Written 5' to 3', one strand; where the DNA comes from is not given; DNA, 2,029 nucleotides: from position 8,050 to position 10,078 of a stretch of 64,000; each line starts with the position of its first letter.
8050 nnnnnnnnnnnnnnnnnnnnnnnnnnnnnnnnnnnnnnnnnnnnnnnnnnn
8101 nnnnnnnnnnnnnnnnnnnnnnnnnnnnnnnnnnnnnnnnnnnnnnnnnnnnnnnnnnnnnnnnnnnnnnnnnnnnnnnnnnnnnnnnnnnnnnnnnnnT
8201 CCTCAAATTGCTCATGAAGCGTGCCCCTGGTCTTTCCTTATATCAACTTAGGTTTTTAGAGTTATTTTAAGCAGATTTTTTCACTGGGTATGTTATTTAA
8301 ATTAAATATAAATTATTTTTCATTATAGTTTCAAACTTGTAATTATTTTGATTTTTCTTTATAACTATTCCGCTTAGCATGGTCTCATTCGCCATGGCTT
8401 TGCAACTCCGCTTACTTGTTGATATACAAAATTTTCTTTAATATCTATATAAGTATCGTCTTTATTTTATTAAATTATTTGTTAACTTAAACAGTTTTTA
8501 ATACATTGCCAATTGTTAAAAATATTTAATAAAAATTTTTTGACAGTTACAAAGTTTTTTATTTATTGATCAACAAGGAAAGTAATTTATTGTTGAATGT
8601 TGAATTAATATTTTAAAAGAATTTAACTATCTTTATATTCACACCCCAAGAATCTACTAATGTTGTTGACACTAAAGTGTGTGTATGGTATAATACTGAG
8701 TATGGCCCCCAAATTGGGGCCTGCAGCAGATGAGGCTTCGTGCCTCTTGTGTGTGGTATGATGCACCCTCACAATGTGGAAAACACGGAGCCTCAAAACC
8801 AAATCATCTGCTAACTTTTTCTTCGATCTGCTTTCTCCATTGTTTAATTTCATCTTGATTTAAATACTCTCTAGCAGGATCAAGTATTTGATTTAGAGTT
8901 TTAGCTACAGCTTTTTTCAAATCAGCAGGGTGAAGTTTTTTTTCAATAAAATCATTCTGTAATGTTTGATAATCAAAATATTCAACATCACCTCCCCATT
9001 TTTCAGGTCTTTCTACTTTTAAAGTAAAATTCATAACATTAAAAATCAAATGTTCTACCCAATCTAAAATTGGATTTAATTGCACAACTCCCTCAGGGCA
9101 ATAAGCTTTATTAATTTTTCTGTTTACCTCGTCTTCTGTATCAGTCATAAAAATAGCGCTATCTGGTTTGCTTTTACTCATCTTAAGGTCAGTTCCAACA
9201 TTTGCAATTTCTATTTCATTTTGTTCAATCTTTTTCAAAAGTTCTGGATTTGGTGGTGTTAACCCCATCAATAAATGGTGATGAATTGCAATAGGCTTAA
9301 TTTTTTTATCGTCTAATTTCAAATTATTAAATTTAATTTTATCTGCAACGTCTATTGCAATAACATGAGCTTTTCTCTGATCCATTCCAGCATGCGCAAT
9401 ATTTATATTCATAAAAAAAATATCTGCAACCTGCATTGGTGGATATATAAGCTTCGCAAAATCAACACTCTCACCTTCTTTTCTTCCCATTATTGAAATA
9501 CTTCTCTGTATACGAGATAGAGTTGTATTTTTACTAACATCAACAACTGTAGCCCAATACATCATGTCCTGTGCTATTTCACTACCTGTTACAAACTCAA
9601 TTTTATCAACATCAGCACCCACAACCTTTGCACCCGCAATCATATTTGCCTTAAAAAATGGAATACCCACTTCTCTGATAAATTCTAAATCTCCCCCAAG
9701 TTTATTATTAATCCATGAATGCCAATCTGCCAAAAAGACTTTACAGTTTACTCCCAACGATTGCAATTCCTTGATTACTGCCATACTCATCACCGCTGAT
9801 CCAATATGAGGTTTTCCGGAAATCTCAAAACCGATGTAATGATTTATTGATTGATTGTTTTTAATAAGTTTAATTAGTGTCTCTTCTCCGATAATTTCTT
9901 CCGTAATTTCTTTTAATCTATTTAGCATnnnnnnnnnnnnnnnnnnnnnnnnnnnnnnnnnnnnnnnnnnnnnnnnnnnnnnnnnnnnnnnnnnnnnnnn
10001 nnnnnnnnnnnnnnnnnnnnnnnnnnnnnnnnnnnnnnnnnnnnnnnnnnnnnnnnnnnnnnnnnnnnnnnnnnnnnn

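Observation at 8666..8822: Perfect consensus promoter driving a structured ~120-nt RNA convergent with and overlapping the tyrS 3' end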

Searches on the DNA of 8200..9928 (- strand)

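Call 4: search_rna_families(source=window, start=8200, end=9000, threshold=evalue, max_evalue=10, show_alignments=4)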
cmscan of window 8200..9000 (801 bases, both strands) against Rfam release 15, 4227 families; matches with E-value up to 10: 6.
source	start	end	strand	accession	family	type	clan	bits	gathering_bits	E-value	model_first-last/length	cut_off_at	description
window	8855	8954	-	RF01426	snoR126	Gene; snRNA; snoRNA; CD-box;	-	16.9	39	4.3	1-101/101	no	small nucleolar RNA snoR126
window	8549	8600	-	RF01414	Dicty_Class_I_RNA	Gene;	-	15.8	41.5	6.8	5-50/56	no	Class I RNA from Dictyostelium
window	8914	8980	-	RF01506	Afu_294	Gene; snRNA; snoRNA; CD-box;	-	15.4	43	2.8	1-83/83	no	A. fumigatus snoRNA Afu_294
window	8754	8822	+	RF02399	NsiR1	Gene; sRNA;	-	14.8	39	4.6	1-60/60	no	Nitrogen stress-induced RNA 1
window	8369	8398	-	RF01130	sR46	Gene; snRNA; snoRNA; CD-box;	-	12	50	5.8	2-32/56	no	Small nucleolar RNA sR46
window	8576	8749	+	RF01295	SCARNA7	Gene; snRNA; snoRNA; scaRNA;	-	11.6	65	1.7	1-330/330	no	Small Cajal body-specific RNA 7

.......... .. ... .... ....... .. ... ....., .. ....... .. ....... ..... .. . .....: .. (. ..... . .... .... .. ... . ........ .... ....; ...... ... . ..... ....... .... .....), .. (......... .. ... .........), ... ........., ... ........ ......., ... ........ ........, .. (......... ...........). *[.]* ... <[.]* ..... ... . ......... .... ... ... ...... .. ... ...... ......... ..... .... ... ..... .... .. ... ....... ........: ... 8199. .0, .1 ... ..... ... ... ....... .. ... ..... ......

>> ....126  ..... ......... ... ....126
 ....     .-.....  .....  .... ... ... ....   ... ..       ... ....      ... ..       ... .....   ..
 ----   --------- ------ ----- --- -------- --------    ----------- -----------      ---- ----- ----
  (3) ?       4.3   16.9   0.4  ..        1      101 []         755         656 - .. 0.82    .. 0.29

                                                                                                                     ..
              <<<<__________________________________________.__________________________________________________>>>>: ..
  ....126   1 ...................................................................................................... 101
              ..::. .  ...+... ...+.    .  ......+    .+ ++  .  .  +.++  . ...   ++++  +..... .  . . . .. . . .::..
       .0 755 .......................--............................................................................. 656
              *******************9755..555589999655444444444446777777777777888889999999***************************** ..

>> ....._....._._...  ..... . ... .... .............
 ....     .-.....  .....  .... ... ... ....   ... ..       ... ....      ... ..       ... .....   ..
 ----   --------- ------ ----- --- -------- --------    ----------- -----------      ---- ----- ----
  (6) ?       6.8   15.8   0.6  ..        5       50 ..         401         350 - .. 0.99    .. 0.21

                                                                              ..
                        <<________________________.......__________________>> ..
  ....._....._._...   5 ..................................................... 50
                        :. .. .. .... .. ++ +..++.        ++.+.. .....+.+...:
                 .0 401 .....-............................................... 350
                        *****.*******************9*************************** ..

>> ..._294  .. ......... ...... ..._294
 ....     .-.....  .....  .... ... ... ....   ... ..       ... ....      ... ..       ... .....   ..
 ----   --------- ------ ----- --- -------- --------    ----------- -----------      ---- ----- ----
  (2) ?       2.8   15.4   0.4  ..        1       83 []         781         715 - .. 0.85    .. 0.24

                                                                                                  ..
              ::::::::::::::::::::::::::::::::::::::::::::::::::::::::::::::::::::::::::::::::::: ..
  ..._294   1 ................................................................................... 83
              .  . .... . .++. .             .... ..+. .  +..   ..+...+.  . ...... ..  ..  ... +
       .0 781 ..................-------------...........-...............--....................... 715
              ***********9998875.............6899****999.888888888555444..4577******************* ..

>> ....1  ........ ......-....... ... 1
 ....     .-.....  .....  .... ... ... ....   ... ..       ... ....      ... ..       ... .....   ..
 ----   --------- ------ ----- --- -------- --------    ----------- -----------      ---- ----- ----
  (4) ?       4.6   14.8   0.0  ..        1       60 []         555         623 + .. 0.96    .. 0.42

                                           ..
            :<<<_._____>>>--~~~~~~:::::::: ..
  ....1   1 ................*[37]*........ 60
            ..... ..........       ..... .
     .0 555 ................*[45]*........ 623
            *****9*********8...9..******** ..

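Call 44: search_rna_families(sources=[L002, L003, L006, L014, L016, L018, L019, L020], threshold=gathering)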
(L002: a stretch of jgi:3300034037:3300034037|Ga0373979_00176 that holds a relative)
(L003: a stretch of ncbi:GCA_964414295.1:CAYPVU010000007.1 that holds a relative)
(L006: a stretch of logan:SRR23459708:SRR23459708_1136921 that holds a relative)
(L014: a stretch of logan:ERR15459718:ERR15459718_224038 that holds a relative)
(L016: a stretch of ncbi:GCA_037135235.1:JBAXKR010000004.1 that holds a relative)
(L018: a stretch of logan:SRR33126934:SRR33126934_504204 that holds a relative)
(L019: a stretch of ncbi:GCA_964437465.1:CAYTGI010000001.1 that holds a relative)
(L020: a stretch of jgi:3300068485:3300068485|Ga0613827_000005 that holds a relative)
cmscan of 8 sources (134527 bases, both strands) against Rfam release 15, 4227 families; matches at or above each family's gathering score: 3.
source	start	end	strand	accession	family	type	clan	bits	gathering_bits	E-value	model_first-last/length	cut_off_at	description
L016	8112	8185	+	RF00005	tRNA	Gene; tRNA;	CL00001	63.1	29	5.2e-11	1-71/71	no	tRNA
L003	5788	5871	-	RF00005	tRNA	Gene; tRNA;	CL00001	58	29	1.3e-09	1-71/71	no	tRNA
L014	9254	9327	+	RF00005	tRNA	Gene; tRNA;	CL00001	56.5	29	3.4e-09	1-71/71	no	tRNA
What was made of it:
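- Tried and rejected: The same held for eight related loci (call 44).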

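Call 60: build_rna_model(alignment_id=A4, structure=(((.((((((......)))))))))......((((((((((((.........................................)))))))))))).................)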
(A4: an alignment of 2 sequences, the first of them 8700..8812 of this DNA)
Model R1 built from alignment A4 (2 sequences, 113 columns); structure: as given.
model positions 113; base pairs 21; branch points 1; effective number of sequences 0.85; information 0.591 bits per position. Calibrated on 0.2 Mb of random sequence (short: E-values are rough).
structure used (alignment columns):
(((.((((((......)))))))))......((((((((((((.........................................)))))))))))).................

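Call 61: search_with_rna_model(model_id=R1, sources=[window, L001, L002, L003, L006, L014, L016, L018, L019, L020], max_evalue=10, make_alignment=true, show_alignments=3)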
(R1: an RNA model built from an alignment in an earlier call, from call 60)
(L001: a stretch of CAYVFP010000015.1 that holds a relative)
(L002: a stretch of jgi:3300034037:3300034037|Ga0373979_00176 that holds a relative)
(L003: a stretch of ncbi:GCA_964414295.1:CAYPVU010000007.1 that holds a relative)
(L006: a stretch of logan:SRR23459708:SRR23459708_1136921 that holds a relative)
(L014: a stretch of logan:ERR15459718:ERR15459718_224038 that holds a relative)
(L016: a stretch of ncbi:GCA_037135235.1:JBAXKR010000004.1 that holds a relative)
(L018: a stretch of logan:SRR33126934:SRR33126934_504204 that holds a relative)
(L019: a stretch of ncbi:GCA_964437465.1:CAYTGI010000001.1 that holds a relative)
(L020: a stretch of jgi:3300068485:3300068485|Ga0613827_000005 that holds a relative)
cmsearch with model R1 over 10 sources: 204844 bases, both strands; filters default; matches with E-value up to 10: 4.
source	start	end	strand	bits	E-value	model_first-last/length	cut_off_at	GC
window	8700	8812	+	151.8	2.9e-34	1-113/113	no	0.52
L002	7178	7303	-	31.7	2.7e-05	1-113/113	no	0.42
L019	3723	3797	+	14.3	0.44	1-113/113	no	0.29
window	8731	8795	-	11.5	2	32-96/113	no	0.52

Alignment A5: 4 matches aligned to the model, 163 columns, each read 5' to 3' on its own strand. Consensus structure (alignment columns), stored with it:
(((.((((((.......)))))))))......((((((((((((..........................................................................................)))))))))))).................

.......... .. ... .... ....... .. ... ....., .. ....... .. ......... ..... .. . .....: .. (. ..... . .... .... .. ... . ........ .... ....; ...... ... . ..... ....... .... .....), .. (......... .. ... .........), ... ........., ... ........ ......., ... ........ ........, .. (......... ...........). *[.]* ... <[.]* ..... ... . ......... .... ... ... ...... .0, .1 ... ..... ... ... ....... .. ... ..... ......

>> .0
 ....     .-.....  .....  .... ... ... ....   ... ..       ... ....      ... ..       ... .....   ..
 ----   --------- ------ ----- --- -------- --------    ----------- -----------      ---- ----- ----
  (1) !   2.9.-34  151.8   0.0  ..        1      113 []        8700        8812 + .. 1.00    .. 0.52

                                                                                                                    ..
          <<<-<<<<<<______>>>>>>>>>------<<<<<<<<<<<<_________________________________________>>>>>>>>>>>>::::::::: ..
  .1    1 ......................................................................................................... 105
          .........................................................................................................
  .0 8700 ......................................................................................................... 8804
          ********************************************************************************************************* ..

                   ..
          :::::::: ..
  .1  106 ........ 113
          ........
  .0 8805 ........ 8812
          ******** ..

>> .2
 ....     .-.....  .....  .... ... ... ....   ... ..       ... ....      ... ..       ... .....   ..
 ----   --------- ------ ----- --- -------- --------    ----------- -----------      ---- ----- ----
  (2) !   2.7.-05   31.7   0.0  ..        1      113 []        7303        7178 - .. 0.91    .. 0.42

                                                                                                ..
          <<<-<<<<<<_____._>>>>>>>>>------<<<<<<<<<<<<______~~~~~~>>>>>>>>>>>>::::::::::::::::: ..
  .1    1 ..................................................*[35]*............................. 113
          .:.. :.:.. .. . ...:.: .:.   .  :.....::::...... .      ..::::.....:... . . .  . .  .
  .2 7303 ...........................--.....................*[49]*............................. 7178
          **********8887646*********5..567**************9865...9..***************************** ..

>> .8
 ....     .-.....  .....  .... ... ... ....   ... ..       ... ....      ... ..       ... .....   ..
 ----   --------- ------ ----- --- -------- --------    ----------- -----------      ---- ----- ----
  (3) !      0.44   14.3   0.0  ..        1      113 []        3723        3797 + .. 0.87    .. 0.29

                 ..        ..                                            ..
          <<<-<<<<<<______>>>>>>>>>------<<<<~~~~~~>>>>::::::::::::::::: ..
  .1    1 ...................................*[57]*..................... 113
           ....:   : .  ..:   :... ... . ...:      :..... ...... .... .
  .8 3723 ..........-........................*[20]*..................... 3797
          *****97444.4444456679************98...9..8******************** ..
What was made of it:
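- A covariance model built from the window sequence alone, with P1 and P2 as its structure, finds the L002 element at 31.7 bits, E about 3e-5 in 205 kb (call 61).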

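Call 62: search_with_rna_model(model_id=R1, sources=[window, L002], max_evalue=0.001, make_alignment=true)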
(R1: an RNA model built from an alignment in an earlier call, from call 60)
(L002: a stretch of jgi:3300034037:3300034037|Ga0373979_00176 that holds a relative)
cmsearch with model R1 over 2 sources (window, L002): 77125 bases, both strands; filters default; matches with E-value up to 0.001: 2.
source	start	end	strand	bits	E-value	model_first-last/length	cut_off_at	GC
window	8700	8812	+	151.8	1.1e-34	1-113/113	no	0.52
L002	7178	7303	-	31.7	1e-05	1-113/113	no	0.42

Alignment A6: 2 matches aligned to the model, 163 columns, each read 5' to 3' on its own strand. Consensus structure (alignment columns), stored with it:
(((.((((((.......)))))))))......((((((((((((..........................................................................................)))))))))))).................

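Call 73: search_rna_families(source=L002, start=7120, end=7430, threshold=evalue, max_evalue=10)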
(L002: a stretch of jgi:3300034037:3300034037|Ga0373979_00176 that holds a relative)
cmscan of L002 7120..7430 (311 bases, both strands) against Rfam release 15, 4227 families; matches with E-value up to 10: 4.
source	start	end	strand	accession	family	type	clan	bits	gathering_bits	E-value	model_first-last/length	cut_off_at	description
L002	7134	7239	+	RF02310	TtnuHACA2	Gene; snRNA; snoRNA; HACA-box;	-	15.6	100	7.8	1-121/121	no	Tetrahymena snoRNA TtnuHACA2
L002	7150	7269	-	RF00303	snoR86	Gene; snRNA; snoRNA; HACA-box;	-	15.5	40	1.8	1-123/123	no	Small nucleolar RNA snoR86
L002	7141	7252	-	RF02469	Ms_IGR-7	Gene; sRNA;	-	12.3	45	6.1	1-118/118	no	Actinobacteria sRNA Ms_IGR-7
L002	7120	7195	+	RF02415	rliG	Gene; sRNA;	-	10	55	9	192-267/267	5'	Listeria sRNA rliG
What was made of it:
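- On T-box leader of tyrS: No T-box match appears at E <= 10 (calls 4, 73).
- Closest known: Cis-encoded antisense RNAs, including riboswitch-controlled ones. Different: No known aptamer matches (calls 4, 73).
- Closest known: Bacterial small SRP. Different: No match even at E <= 10 (calls 4, 73).
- No riboswitch or T-box model matches (calls 4, 73). No SRP, 6S, tmRNA, RNase P or 5S match appears even at E <= 10 with permissive filters (calls 4, 73).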

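Call 80: build_rna_model(alignment_id=A6)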
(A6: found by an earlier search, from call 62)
Model R2 built from alignment A6 (2 sequences, 163 columns); structure: stored with the alignment.
model positions 163; base pairs 21; branch points 1; effective number of sequences 1.64; information 0.59 bits per position. Calibrated on 0.2 Mb of random sequence (short: E-values are rough).
structure used (alignment columns):
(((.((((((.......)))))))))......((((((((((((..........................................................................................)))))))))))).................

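Call 81: search_with_rna_model(model_id=R2, sources=[window, L001, L002, L003, L006, L014, L016, L018, L019, L020, L053, L054, L055], max_evalue=10, show_alignments=0)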
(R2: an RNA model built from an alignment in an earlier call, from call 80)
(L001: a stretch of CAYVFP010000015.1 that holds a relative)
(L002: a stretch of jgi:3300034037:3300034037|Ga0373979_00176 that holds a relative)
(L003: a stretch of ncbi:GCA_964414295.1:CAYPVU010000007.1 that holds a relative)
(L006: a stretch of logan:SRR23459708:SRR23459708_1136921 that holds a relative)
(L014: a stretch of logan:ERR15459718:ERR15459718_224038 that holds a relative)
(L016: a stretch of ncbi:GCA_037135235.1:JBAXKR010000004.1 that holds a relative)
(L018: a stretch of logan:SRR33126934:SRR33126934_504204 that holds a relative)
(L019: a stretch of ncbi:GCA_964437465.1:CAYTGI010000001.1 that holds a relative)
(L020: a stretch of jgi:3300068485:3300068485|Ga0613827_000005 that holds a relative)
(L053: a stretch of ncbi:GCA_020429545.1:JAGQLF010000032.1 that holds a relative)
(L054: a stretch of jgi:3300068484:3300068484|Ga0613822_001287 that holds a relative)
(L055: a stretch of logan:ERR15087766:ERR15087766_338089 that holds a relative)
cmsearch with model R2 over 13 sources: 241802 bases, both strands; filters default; matches with E-value up to 10: 10.
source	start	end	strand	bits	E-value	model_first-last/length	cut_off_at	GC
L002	7178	7303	-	151.2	1.3e-38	1-163/163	no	0.42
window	8700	8812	+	132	2.4e-33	1-163/163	no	0.52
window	24239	24285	-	15.8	0.12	88-134/163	no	0.19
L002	7278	7334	+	12.8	0.76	1-163/163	no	0.4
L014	13550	13686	-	10.9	2.5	1-163/163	no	0.3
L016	11546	11616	-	10.2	4.1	1-163/163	no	0.25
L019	9394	9453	+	10.1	4.3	1-163/163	no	0.22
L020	12098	12171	-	9.4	6.4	1-163/163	no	0.31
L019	17362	17442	-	9.3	6.8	40-139/163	no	0.33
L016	9687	9732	+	9.2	7.6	83-134/163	no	0.26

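Call 82: search_with_rna_model(model_id=R1, sources=[L053, L054, L055], max_evalue=10, show_alignments=2)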
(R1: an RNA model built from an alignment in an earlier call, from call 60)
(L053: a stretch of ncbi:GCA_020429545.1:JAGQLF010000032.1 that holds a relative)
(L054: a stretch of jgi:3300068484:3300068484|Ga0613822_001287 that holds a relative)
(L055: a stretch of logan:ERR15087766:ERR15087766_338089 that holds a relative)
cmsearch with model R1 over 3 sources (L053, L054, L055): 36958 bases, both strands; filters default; matches with E-value up to 10: 0.
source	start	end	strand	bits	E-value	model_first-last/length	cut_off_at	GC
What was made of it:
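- Closest known: Bacterial small SRP. Different: It was not found at syntenic positions in other Dojkabacteria (calls 61, 81, 82).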
